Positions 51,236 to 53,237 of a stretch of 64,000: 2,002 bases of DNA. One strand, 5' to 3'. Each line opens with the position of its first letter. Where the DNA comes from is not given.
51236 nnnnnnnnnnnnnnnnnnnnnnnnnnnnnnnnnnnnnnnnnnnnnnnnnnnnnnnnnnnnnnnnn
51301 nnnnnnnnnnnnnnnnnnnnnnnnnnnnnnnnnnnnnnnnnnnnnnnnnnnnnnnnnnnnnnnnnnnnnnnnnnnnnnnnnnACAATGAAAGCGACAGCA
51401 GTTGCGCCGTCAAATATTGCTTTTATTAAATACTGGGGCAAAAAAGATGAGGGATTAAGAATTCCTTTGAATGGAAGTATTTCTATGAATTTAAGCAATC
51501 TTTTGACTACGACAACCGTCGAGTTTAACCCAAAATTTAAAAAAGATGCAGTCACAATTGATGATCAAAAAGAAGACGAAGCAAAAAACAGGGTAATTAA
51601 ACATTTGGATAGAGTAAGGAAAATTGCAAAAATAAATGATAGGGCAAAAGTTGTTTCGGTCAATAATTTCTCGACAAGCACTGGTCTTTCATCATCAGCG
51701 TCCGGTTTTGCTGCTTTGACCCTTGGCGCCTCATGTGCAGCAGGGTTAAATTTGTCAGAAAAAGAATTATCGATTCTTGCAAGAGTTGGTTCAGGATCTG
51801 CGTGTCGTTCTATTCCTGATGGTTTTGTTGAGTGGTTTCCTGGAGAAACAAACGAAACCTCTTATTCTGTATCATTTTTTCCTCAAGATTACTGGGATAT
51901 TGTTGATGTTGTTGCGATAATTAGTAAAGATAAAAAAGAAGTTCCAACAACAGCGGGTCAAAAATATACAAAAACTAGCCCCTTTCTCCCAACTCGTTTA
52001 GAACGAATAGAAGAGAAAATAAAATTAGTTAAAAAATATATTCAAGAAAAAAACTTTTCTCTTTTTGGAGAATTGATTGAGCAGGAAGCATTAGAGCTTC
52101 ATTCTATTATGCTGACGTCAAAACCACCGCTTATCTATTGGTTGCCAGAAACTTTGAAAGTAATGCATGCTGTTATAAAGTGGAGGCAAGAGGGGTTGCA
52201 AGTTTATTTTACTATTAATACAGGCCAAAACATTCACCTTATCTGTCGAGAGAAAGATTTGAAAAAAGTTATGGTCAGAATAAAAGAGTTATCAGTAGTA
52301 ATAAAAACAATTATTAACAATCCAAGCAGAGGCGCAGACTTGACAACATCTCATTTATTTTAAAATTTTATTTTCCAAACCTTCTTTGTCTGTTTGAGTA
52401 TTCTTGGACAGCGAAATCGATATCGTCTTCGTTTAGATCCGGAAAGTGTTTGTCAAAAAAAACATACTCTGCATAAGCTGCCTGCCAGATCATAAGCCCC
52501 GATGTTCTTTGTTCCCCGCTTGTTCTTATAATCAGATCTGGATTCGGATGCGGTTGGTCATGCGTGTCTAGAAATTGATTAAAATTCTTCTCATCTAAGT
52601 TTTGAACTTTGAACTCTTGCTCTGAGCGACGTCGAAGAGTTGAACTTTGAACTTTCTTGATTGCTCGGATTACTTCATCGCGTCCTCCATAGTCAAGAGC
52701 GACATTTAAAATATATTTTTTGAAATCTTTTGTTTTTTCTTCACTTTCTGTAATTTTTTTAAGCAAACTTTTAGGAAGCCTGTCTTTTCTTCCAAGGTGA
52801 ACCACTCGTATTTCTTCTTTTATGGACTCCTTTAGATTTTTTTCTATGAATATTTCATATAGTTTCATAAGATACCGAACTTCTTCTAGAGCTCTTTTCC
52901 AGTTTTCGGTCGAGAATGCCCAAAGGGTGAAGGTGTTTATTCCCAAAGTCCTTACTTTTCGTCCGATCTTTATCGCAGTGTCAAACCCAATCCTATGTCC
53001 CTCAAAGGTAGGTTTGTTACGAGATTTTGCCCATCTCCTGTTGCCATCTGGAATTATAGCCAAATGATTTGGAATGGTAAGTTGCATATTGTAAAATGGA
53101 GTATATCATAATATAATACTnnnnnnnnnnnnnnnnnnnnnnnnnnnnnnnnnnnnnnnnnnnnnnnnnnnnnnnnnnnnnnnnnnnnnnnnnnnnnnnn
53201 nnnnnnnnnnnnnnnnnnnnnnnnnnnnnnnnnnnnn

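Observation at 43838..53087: Complete mevalonate-pathway operon with archaeal-type thiolase/HMGCS/DUF35 module, flanked by idi, uppS and an ECF sigma/anti-sigma pair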

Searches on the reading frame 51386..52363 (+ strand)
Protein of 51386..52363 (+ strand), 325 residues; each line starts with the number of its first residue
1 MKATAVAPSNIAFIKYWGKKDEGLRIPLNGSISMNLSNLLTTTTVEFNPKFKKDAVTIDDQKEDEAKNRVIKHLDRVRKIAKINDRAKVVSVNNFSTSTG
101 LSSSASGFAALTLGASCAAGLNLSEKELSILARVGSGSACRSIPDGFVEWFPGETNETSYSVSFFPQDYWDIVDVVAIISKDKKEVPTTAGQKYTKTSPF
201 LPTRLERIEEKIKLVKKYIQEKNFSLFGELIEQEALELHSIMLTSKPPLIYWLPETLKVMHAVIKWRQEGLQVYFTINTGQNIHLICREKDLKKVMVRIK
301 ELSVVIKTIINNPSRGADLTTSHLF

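Call 3: search_protein_families(library=pfam, proteins=[window:51386-52363:+], max_evalue=0.01)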
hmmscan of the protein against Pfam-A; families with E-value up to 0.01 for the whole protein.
window:51386-52363:+ (325 aa): 4 families
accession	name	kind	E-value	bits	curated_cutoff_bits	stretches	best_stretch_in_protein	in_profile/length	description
PF22700.2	MVD-like_N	-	7.3e-58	195.1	27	1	7-160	1-156/157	Diphosphomevalonate decarboxylase-like N-terminal domain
PF18376.6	MDD_C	-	3.9e-19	69.6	23.2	1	175-302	2-133/186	Mevalonate 5-diphosphate decarboxylase C-terminal domain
PF00288.32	GHMP_kinases_N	-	6.2e-06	26.8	22.3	1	74-140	7-71/87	GHMP kinases N terminal domain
PF21433.2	M3K_C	-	5.3e-05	24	27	1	196-292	11-104/105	Mevalonate-3-kinase, C-terminal domain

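Call 4: search_protein_families(library=ncbifam, proteins=[window:51386-52363:+], max_evalue=0.01)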
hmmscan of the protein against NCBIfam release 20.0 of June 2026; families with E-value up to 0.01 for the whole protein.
window:51386-52363:+ (325 aa): 5 families
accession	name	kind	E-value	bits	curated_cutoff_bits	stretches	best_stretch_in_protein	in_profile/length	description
TIGR01240.1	mevDPdecarb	equivalog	4.9e-80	268.8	171.35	1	4-300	2-301/305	diphosphomevalonate decarboxylase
NF040704.1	IPP_alt_MvaD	equivalog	5.4e-55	186.8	475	1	2-306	1-304/323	phosphomevalonate decarboxylase MvaD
NF040847.1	mev_decarb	equivalog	9.5e-18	64.5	560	1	12-295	45-327/350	bisphosphomevalonate decarboxylase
NF040848.1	mev_kinase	equivalog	2.3e-09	36.7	440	1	9-306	12-308/323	mevalonate-3-kinase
TIGR00549.1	mevalon_kin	equivalog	1.7e-05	24.4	163.05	1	33-133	21-127/276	mevalonate kinase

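Call 28: search_solved_structures(query=window:51386-52363:+, max_evalue=0.00001, show_alignments=3)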
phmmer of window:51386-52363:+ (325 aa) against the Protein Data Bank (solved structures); distinct sequences matched with E-value up to 0.00001: 18.
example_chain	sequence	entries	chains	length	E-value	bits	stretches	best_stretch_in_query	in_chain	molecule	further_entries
6n0z_A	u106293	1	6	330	7.9e-89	301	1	2-309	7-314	Diphosphomevalonate decarboxylase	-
6n0x_A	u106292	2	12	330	4e-88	298.7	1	2-309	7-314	Diphosphomevalonate decarboxylase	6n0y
2hk2_A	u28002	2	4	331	6e-60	206.2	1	5-297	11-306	Diphosphomevalonate decarboxylase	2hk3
5v2l_A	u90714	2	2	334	2.2e-57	197.7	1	5-297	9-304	Mevalonate diphosphate decarboxylase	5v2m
6e2s_A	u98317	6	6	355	2.7e-57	197.4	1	5-297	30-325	Mevalonate diphosphate decarboxylase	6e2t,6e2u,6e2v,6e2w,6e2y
3qt5_A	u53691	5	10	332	2.6e-52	181.1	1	5-301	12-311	Mevalonate diphosphate decarboxylase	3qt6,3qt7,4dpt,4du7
3qt8_A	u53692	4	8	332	3.6e-52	180.6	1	5-301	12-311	Mevalonate diphosphate decarboxylase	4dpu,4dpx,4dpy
4dpw_A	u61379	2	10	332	6.8e-52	179.7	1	5-301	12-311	Mevalonate diphosphate decarboxylase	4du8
5gmd_A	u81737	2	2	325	2.3e-47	164.8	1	3-309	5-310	Diphosphomevalonate decarboxylase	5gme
4z7c_A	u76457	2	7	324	2.3e-47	164.8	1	3-309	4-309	Diphosphomevalonate decarboxylase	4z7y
3f0n_A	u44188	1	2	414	2.5e-43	151.6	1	3-292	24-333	MEVALONATE PYROPHOSPHATE DECARBOXYLASE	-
3lto_A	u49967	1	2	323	6e-43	150.3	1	5-290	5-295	Mevalonate diphosphate decarboxylase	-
6n10_A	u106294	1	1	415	9.9e-43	149.6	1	3-292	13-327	Diphosphomevalonate decarboxylase MVD1, peroxisomal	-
3d4j_A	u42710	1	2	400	5.7e-41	143.8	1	3-285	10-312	Diphosphomevalonate decarboxylase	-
2hke_A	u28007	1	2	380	8.6e-40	140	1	4-299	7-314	Diphosphomevalonate decarboxylase, putative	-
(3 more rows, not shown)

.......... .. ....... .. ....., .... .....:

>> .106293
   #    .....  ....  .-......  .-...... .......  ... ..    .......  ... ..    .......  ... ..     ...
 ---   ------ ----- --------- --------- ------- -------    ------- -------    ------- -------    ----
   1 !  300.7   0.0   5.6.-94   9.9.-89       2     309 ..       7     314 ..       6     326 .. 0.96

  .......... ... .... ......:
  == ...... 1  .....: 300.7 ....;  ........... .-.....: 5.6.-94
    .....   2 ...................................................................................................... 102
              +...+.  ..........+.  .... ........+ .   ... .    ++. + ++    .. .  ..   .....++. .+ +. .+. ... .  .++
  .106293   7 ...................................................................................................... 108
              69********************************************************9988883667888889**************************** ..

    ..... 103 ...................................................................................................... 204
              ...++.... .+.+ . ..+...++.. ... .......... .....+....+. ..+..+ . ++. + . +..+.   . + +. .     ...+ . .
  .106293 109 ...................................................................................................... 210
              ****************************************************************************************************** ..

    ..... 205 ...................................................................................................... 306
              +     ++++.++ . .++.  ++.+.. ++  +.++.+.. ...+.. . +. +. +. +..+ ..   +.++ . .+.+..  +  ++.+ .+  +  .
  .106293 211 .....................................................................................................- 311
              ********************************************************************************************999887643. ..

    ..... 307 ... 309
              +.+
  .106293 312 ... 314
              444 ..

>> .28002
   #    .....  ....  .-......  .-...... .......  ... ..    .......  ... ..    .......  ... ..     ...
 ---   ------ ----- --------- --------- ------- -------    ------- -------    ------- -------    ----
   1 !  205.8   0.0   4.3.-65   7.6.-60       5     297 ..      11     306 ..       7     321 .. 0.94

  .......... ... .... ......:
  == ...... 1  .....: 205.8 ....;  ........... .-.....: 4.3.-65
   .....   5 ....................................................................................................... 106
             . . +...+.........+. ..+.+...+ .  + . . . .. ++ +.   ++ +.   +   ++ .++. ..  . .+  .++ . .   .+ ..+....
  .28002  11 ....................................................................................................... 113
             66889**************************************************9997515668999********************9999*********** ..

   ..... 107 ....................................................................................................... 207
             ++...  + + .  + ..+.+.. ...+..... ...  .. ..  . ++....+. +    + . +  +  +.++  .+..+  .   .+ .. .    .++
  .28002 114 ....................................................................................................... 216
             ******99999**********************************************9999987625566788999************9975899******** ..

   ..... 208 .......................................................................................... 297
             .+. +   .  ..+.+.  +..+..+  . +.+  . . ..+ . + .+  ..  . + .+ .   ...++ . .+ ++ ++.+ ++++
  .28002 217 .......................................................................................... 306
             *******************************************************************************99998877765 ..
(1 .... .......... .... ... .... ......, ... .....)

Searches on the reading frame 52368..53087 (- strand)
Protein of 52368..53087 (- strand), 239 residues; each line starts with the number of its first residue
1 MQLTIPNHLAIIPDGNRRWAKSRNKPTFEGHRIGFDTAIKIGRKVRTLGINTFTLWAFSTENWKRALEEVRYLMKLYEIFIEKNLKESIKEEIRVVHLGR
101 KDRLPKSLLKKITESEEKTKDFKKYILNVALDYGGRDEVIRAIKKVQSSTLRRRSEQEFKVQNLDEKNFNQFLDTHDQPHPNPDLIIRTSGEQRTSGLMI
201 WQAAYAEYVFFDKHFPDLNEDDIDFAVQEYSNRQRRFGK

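Call 3: search_protein_families(library=pfam, proteins=[window:52368-53087:-], max_evalue=0.01)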
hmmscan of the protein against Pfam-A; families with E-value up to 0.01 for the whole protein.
window:52368-53087:- (239 aa): 1 family
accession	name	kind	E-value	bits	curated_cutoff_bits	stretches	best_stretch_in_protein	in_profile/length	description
PF01255.24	Prenyltransf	-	5.5e-71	239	27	1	12-238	1-219/219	Putative undecaprenyl diphosphate synthase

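Call 4: search_protein_families(library=ncbifam, proteins=[window:52368-53087:-], max_evalue=0.01)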
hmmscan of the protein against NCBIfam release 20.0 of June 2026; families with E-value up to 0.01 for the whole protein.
window:52368-53087:- (239 aa): 16 families
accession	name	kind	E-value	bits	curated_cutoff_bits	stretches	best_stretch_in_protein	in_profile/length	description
NF011405.0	PRK14830.1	equivalog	7.3e-77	258.3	304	1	4-239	21-250/251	undecaprenyl pyrophosphate synthase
TIGR00055.1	uppS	equivalog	1.1e-68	231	109.55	1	5-238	1-228/228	polyprenyl diphosphate synthase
NF011406.0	PRK14831.1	subfamily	1.4e-66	224.2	375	1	4-239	22-251/256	undecaprenyl pyrophosphate synthase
NF011408.0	PRK14834.1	equivalog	2.2e-65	220.6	348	1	4-238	16-244/252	isoprenyl transferase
NF011407.0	PRK14833.1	equivalog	4.1e-64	216.4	325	1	5-239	4-231/233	di-trans,poly-cis-decaprenylcistransferase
NF011404.0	PRK14829.1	equivalog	7.9e-61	205.6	372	1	4-239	29-258/260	isoprenyl transferase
NF011414.0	PRK14841.1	equivalog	1.1e-60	205.2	401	1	4-238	2-228/233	isoprenyl transferase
NF011412.0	PRK14839.1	equivalog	2.4e-56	190.8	334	1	8-238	12-227/240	di-trans,poly-cis-decaprenylcistransferase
NF011409.0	PRK14835.1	equivalog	4.5e-56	190.2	425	1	5-239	45-279/279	isoprenyl transferase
NF011415.0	PRK14842.1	equivalog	1.9e-54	184.7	360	1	4-238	7-236/241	isoprenyl transferase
NF011411.0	PRK14838.1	equivalog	7.8e-54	182.6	417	1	4-239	11-238/244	isoprenyl transferase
NF011402.0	PRK14827.1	equivalog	1.5e-53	182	535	1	5-239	67-295/296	decaprenyl diphosphate synthase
NF011403.0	PRK14828.1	equivalog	1.7e-53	181.7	348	1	4-239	27-258/258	isoprenyl transferase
NF011413.0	PRK14840.1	equivalog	4.2e-50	170.7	410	1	4-239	17-250/250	isoprenyl transferase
NF011410.0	PRK14837.1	equivalog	4.8e-50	170.3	342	1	4-239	5-230/230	undecaprenyl pyrophosphate synthase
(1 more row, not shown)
